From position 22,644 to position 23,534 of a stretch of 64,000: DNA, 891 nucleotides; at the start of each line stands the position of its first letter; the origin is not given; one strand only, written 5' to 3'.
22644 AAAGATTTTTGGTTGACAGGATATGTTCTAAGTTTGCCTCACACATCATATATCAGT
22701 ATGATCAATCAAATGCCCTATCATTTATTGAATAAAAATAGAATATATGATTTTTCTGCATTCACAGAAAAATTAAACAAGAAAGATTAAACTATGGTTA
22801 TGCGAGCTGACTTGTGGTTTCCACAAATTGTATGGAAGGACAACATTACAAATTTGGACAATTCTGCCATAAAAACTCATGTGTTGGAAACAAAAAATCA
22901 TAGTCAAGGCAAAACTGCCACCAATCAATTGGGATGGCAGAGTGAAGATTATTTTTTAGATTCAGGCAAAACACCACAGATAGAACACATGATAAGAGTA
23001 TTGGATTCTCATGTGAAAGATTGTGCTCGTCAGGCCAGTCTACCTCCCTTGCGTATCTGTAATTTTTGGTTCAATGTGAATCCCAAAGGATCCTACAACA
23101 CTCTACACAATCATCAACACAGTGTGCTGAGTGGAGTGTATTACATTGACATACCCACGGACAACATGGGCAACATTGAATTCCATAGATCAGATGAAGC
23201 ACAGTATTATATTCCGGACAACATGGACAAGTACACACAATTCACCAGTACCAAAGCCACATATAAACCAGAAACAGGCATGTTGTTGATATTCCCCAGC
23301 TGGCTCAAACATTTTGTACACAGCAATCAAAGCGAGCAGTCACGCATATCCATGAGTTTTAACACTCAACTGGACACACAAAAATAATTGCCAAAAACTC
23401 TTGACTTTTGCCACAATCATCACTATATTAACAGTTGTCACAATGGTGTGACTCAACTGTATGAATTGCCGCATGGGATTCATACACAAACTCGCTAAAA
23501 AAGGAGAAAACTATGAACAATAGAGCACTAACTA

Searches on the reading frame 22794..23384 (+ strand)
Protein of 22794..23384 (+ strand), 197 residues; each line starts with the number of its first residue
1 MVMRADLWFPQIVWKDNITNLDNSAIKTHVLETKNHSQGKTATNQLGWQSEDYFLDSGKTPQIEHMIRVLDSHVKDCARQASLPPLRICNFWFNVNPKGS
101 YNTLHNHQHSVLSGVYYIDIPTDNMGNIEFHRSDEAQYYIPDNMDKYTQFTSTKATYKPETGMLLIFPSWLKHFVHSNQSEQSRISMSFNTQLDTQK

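Call 8: search_protein_families(library=pfam, proteins=[window:22794-23384:+])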
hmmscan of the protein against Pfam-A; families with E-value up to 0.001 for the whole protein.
window:22794-23384:+ (197 aa): 2 families
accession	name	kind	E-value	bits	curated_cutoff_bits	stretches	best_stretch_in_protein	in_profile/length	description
PF13759.12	2OG-FeII_Oxy_5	-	3.7e-27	95.1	27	1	91-190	2-101/101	Putative 2OG-Fe(II) oxygenase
PF13640.12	2OG-FeII_Oxy_3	-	0.00093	20.5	27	0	106-190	24-96/98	2OG-Fe(II) oxygenase superfamily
